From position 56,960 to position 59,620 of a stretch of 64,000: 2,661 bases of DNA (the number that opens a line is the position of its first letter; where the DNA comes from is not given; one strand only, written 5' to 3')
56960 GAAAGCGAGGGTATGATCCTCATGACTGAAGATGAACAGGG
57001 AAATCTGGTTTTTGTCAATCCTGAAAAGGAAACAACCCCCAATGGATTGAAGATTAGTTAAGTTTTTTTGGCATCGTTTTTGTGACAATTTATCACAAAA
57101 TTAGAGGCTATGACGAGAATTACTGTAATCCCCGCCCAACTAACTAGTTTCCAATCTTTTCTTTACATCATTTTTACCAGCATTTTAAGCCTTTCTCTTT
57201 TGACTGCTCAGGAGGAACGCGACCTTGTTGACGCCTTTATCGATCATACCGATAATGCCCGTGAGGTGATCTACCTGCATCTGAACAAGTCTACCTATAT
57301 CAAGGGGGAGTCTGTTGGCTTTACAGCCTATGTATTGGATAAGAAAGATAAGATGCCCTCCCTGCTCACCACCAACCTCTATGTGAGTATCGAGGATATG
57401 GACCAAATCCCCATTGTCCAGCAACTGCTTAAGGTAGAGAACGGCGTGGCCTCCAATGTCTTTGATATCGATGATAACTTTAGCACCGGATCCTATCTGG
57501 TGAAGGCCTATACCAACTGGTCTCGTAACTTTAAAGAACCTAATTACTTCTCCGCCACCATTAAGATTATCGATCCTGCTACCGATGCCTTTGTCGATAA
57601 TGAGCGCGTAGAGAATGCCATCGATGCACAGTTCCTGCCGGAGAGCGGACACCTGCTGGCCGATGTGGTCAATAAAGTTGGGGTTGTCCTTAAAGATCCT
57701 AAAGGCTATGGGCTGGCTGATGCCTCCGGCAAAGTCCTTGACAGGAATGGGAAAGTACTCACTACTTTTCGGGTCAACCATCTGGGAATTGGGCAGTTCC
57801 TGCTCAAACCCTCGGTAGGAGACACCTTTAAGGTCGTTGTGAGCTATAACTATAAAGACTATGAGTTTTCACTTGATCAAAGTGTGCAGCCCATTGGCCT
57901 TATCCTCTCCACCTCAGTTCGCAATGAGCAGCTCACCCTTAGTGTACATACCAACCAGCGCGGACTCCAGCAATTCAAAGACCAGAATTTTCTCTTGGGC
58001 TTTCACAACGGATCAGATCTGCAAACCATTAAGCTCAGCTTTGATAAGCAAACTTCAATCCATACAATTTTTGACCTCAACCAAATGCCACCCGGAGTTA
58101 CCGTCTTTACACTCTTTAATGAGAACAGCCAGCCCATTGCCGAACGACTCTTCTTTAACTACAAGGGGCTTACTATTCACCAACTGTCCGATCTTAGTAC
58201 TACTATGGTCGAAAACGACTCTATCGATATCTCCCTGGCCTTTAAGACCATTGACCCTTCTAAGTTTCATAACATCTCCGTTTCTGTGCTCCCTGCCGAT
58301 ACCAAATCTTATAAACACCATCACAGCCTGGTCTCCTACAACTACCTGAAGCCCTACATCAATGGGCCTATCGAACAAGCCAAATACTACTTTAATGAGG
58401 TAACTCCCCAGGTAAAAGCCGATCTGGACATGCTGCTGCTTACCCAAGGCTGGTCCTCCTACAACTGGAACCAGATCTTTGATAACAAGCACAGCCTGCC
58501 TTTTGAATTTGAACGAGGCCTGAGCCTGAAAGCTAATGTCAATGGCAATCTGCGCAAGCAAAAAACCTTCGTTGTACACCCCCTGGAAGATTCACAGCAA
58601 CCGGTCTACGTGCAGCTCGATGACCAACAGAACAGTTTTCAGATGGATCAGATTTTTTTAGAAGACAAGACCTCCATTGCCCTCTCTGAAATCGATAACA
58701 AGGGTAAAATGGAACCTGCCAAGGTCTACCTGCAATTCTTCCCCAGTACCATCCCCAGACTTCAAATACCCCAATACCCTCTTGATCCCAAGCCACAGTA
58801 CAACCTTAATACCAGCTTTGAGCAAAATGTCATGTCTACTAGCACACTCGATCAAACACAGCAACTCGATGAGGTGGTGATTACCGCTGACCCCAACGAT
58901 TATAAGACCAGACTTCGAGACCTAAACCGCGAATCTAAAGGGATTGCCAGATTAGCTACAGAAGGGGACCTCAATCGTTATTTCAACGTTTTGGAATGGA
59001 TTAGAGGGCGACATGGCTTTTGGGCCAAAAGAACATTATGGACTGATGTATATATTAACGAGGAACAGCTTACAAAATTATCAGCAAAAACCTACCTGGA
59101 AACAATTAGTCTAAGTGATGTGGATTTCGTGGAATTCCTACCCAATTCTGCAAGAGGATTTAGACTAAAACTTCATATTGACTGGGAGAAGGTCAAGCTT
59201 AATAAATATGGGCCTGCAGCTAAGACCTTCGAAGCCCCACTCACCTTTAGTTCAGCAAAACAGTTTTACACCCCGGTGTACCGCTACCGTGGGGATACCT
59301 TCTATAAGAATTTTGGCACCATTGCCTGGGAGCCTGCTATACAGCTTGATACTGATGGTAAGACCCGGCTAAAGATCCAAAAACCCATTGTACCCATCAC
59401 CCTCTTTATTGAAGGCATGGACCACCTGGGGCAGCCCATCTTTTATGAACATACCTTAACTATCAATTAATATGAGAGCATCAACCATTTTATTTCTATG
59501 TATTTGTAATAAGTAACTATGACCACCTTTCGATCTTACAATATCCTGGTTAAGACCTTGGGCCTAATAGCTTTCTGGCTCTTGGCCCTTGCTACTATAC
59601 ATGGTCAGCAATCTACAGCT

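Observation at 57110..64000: Three tandem paralogs of a secreted MG2-like/plug-like protein; copies 1 and 2 share a 1772-bp core identical at the nucleotide level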

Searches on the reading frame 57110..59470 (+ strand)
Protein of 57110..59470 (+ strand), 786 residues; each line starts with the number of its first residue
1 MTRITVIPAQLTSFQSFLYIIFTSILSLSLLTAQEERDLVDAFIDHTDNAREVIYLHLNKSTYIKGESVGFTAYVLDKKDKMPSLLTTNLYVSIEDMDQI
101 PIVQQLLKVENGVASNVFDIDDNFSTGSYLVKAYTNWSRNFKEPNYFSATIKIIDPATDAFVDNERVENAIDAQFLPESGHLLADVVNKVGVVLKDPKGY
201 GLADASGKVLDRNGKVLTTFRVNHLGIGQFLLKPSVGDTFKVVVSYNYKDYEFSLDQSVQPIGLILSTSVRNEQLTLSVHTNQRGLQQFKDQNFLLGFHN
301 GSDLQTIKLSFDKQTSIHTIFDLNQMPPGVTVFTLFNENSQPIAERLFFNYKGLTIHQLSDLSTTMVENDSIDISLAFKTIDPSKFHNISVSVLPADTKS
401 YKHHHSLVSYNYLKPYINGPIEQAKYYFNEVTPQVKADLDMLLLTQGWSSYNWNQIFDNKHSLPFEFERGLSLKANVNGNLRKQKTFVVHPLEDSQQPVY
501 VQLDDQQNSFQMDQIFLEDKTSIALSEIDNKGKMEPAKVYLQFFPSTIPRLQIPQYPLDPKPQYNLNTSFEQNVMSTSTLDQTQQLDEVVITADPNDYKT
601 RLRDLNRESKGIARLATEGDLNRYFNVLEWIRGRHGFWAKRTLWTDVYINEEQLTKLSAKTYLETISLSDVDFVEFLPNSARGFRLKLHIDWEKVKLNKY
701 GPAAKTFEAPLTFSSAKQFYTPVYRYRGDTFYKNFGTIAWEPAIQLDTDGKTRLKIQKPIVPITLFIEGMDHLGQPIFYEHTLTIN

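Call 10: search_protein_families(library=pfam, proteins=[window:57110-59470:+], max_evalue=0.1)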
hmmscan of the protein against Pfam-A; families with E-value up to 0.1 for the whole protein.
window:57110-59470:+ (786 aa): 1 family
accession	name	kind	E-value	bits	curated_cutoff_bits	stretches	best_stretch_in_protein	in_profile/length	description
PF01835.25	MG2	-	0.00069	20.4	32.8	1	55-140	3-83/96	MG2 domain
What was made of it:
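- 57263..57574 (+): N-terminal MG2-like beta-sandwich (aa 52-155), the most conserved part of the family. Pfam MG2 scores 20.4 bits, below the 32.8 cut-off (call 10).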

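Call 11: search_protein_families(library=ncbifam, proteins=[window:57110-59470:+], max_evalue=0.1)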
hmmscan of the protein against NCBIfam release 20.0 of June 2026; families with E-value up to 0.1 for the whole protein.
window:57110-59470:+ (786 aa): 0 families

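Call 12: find_homologous_proteins(query=window:57110-59467:+)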
Query window:57110-59467:+ (786 aa): 624 proteins with E <= 0.001 among 8000 candidates; the best 120 are listed.
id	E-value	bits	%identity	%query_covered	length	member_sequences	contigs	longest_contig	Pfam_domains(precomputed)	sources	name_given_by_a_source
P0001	0.0e+0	1613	92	100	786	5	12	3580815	-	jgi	jgi:hypothetical protein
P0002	0.0e+0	1611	91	99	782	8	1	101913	-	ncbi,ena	-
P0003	0.0e+0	1019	58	100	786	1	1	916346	-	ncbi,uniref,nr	ncbi:hypothetical protein [Winogradskyella aurantiaca]|uniref:hypothetical protein n=1 Tax=Winograds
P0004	2.5e-258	877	51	98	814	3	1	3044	-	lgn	-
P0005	2.3e-210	719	43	98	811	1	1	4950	-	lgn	-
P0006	2.2e-206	706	44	94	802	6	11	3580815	-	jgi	jgi:hypothetical protein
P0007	1.4e-200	687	43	98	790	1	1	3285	-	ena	-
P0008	1.7e-199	683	42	98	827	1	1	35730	-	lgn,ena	-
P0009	1.1e-198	680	42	97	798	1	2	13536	-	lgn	-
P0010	4.5e-198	678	43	96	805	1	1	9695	-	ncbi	-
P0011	8.5e-198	677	42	98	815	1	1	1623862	-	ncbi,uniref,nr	ncbi:hypothetical protein H8K90_04380 [Winogradskyella echinorum]|uniref:MG2 domain-containing prote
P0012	1.4e-195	670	42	98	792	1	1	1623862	-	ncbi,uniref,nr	ncbi:hypothetical protein H8K90_04375 [Winogradskyella echinorum]|uniref:MG2 domain-containing prote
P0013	1.7e-195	670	43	98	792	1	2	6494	-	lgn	-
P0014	2.9e-195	669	42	98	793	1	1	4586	-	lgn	-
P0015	9.9e-195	667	42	99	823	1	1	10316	-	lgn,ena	-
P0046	2.3e-182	626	41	98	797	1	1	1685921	-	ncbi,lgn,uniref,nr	ncbi:hypothetical protein [Winogradskyella thalassocola]|uniref:TonB-dependent Receptor Plug Domain 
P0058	1.0e-179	618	39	99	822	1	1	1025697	-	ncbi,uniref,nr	ncbi:Plug domain-containing protein [Winogradskyella algicola]|uniref:Plug domain-containing protein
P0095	2.2e-175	603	39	98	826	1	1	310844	-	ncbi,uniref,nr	ncbi:hypothetical protein [Gelidibacter maritimus]|uniref:TonB-dependent receptor plug domain-contai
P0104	3.0e-173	596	38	98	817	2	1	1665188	PF01835.26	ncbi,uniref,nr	ncbi:hypothetical protein [Winogradskyella flava]|uniref:TonB-dependent Receptor Plug Domain n=1 Tax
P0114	2.8e-171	590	38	98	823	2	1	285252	-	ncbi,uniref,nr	ncbi:hypothetical protein [Gelidibacter pelagius]|uniref:TonB-dependent receptor-like protein n=1 Ta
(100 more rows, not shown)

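Call 13: search_solved_structures(query=window:57110-59467:+, max_evalue=1)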
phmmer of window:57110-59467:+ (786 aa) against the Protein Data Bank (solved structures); distinct sequences matched with E-value up to 1: 0.

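Call 16: find_encoding_contigs(protein=P0001, flank=10000, max_places=6)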
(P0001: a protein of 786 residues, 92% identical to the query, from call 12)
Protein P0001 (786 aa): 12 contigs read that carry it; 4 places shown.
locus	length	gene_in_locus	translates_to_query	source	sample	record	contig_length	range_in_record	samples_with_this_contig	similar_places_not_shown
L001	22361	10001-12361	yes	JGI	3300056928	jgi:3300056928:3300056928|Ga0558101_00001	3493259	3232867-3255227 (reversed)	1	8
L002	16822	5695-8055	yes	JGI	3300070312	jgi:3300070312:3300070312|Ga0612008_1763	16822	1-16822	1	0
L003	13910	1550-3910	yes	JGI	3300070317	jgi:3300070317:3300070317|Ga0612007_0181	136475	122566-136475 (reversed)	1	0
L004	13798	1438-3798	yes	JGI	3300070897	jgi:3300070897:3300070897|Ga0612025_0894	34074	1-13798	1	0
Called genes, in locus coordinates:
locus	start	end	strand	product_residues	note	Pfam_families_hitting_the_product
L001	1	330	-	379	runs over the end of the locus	PF01053:Cys_Met_Meta_PP, PF00266:Aminotran_5 (faint)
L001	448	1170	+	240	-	PF13739:PdaC, PF11738:DUF3298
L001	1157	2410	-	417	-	PF00999:Na_H_Exchanger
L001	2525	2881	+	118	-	PF03960:ArsC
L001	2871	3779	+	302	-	PF00892:EamA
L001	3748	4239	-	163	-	PF20791:Acyl-ACP_TE_C (weak), PF13279:4HBT_2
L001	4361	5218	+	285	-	PF03755:YicC-like_N, PF08340:YicC-like_C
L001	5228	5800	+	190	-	PF00625:Guanylate_kin, PF13238:AAA_18 (weak)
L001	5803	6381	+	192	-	PF01467:CTP_transf_like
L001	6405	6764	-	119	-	PF08378:NERD (weak), PF02021:UPF0102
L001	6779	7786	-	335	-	PF02016:Peptidase_S66, PF17676:Peptidase_S66C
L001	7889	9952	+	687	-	PF00133:tRNA-synt_1, PF09334:tRNA-synt_1g, PF08264:Anticodon_1 (weak), PF19303:Anticodon_3, PF01588:tRNA_bind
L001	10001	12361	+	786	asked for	-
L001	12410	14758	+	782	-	-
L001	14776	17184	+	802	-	-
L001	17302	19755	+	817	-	-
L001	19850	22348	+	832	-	-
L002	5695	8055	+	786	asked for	-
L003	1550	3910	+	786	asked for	-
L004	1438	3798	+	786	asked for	-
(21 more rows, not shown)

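Call 18: find_encoding_contigs(protein=window:57110-59467:+, flank=10000, max_places=6)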
Protein window:57110-59467:+ (786 aa): no gene with exactly this product is on record in the collection.

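Call 19: find_encoding_contigs(protein=P0002, flank=10000, max_places=6)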
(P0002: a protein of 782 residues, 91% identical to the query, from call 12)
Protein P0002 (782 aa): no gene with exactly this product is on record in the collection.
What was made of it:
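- Tried and rejected: Exact look-ups of the window's c1 and of P0002 in the contig index found nothing (calls 18 and 19).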

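Call 20: list_cluster_members(proteins=[window:57110-59467:+, P0002, L001:12410-14755:+, P0001])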
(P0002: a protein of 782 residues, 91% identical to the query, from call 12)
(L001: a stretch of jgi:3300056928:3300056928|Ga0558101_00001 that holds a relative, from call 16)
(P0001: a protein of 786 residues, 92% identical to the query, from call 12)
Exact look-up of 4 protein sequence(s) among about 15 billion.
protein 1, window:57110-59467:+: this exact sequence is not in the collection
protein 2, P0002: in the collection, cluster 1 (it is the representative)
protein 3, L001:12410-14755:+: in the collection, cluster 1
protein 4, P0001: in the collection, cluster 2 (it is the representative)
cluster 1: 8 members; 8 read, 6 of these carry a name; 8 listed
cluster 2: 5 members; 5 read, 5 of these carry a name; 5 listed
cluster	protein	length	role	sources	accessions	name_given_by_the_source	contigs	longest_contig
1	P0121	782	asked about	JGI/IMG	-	hypothetical protein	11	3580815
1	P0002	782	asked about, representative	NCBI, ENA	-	-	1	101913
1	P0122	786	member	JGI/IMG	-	hypothetical protein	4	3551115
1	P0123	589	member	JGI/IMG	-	hypothetical protein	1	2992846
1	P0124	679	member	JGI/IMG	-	hypothetical protein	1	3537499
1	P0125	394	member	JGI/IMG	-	hypothetical protein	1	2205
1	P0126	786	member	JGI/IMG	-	hypothetical protein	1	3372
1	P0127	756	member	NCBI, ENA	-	-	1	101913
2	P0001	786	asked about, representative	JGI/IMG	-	hypothetical protein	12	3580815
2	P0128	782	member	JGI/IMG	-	hypothetical protein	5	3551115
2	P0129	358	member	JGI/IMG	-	hypothetical protein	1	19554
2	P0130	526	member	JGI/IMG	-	hypothetical protein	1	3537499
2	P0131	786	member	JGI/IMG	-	hypothetical protein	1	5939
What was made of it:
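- The un-homogenised protein P0001 is on 12 contigs, five of them over 1 Mb, and its partner P0121 is on 11 (calls 16 and 20). The window's version is on a single NCBI/ENA contig of 101,913 bp (call 20).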

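Call 23: find_encoding_contigs(protein=P0122, flank=10000, max_places=6)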
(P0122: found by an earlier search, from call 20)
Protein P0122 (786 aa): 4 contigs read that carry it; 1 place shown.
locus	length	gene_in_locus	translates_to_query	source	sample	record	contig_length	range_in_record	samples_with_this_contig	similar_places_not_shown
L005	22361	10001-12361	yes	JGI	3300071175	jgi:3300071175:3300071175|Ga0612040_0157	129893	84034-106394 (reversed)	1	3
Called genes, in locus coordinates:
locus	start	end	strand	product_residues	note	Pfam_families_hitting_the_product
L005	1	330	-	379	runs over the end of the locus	PF01053:Cys_Met_Meta_PP, PF00266:Aminotran_5 (faint)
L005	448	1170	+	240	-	PF13739:PdaC, PF11738:DUF3298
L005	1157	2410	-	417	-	PF00999:Na_H_Exchanger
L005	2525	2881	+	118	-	PF03960:ArsC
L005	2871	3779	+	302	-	PF00892:EamA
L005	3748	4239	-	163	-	PF20791:Acyl-ACP_TE_C (weak), PF13279:4HBT_2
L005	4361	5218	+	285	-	PF03755:YicC-like_N, PF08340:YicC-like_C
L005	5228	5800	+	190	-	PF00625:Guanylate_kin, PF13238:AAA_18 (weak)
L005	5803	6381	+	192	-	PF01467:CTP_transf_like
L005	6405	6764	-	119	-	PF08378:NERD (weak), PF02021:UPF0102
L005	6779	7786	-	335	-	PF02016:Peptidase_S66, PF17676:Peptidase_S66C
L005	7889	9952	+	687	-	PF00133:tRNA-synt_1, PF09334:tRNA-synt_1g, PF08264:Anticodon_1 (weak), PF19303:Anticodon_3, PF01588:tRNA_bind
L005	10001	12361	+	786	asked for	-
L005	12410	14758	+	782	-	-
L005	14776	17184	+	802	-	-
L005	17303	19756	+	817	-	-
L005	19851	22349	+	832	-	-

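Call 24: find_encoding_contigs(protein=P0126, flank=10000, max_places=4)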
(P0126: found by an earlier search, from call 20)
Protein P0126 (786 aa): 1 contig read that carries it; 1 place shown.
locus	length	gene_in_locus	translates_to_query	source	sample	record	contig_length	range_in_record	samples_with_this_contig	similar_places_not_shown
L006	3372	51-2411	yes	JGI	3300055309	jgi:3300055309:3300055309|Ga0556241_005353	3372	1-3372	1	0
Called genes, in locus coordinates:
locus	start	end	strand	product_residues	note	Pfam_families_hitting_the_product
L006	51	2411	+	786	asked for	-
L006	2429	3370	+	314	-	?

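Call 31: search_solved_structures(query=A1, max_evalue=10, show_alignments=2)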
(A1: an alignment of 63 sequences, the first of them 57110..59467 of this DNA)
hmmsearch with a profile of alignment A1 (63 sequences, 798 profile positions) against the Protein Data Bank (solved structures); distinct sequences matched with E-value up to 10: 5.
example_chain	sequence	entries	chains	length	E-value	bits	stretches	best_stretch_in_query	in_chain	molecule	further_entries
3bqf_A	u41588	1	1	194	0.077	14.4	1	640-734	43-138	Peptide methionine sulfoxide reductase msrA/msrB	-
3bqh_A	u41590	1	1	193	0.089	14.2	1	642-734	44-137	Peptide methionine sulfoxide reductase msrA/msrB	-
3bqe_A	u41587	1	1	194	0.09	14.1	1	642-734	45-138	Peptide methionine sulfoxide reductase msrA/msrB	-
3bqg_A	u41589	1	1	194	0.093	14.1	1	642-734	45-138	Peptide methionine sulfoxide reductase msrA/msrB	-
3ke3_A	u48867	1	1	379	0.52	11.6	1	417-452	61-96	Putative serine-pyruvate aminotransferase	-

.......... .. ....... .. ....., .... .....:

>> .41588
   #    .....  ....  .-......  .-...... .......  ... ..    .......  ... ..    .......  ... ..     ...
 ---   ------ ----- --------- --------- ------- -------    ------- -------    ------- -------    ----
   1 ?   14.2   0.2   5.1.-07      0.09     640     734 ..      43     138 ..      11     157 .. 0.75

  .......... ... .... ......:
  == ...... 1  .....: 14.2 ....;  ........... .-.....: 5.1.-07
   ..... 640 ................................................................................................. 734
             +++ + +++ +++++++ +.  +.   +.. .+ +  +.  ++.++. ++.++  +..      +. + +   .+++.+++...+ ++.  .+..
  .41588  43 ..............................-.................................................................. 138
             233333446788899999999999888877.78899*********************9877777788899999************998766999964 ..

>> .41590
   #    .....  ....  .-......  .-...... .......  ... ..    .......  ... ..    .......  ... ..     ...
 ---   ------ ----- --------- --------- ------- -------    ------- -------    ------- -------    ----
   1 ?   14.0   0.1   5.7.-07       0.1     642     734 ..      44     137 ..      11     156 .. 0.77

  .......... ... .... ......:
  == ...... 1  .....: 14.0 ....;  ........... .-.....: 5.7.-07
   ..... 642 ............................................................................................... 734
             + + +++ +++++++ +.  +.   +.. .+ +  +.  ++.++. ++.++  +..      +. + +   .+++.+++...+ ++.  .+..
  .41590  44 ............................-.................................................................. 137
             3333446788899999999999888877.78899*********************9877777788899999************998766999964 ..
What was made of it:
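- Tried and rejected: PDB sequence searches with the single protein and with the profile gave only noise (calls 13 and 31).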

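Call 33: find_related_loci(query=A1, collection=genome_contigs, flank=10000)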
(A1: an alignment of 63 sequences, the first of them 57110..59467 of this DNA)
Query A1 (786 aa) in genome_contigs; peptide patterns used: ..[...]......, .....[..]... (x = any residue, [..] = any of these).
356 stretches matched a pattern; 337 encode a relative of the query (tblastn E <= 1e-3); the best 80 are kept; 76 distinct loci.
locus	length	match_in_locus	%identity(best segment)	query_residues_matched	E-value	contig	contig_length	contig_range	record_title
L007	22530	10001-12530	59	1-786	0e+0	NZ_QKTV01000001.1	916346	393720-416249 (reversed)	Winogradskyella aurantiaca strain IMCC20180 IMCC20180_1_length_916346_cov_145.056638, whole genome shotgun sequence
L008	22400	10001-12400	42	20-786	0e+0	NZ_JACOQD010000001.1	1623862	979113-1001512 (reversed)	Winogradskyella echinorum strain KCTC 22026 1, whole genome shotgun sequence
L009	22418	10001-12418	42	18-786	0e+0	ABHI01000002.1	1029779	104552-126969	Flavobacteriales bacterium ALC-1 1103813602117, whole genome shotgun sequence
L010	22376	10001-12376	42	12-786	0e+0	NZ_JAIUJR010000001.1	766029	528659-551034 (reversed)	Winogradskyella alexanderae strain D23 scaffold_1_length=766030, whole genome shotgun sequence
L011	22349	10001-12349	41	20-786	0e+0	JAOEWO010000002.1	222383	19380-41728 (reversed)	Winogradskyella sp. isolate AH-135-C11 AH-135-C11_NODE_2, whole genome shotgun sequence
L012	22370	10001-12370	41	17-786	0e+0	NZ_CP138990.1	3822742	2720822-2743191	Winogradskyella sp. R77965 chromosome, complete genome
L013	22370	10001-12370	41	9-786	0e+0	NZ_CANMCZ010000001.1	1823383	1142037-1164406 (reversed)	Uncultured Winogradskyella sp. isolate 3-1016.fasta NODE_1, whole genome shotgun sequence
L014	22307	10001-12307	40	33-786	0e+0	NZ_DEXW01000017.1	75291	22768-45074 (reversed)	MAG: Winogradskyella sp. UBA3174 UBA3174_contig_26, whole genome shotgun sequence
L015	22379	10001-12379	40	4-786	0e+0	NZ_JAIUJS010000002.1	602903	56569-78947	Winogradskyella vincentii strain 2Y89 scaffold_2_length=602904, whole genome shotgun sequence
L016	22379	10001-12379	39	4-786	0e+0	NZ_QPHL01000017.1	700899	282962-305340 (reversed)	Winogradskyella sp. KYW1333 contig17, whole genome shotgun sequence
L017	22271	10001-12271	42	37-780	0e+0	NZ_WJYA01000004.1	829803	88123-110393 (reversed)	Winogradskyella ouciana strain ZXX205 NODE_4_length_829803_cov_204.708, whole genome shotgun sequence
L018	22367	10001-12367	42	17-786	0e+0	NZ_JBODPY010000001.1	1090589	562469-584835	Winogradskyella poriferorum strain KPT8_1 NODE_1_length_1090589_cov_230.001416, whole genome shotgun sequence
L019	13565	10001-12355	41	16-786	0e+0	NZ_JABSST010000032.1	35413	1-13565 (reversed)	MAG: Winogradskyella sp. isolate DT_119 DT-Winogradskyella-1_scaffold_32, whole genome shotgun sequence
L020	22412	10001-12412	39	4-786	0e+0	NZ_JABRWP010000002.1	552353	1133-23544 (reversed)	Winogradskyella eckloniae strain EC29 NODE_2_length_552353_cov_50.417934, whole genome shotgun sequence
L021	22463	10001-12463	39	10-786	0e+0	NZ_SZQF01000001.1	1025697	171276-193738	Winogradskyella algicola strain IMCC33238 NODE_1_length_1025697_cov_157.796767, whole genome shotgun sequence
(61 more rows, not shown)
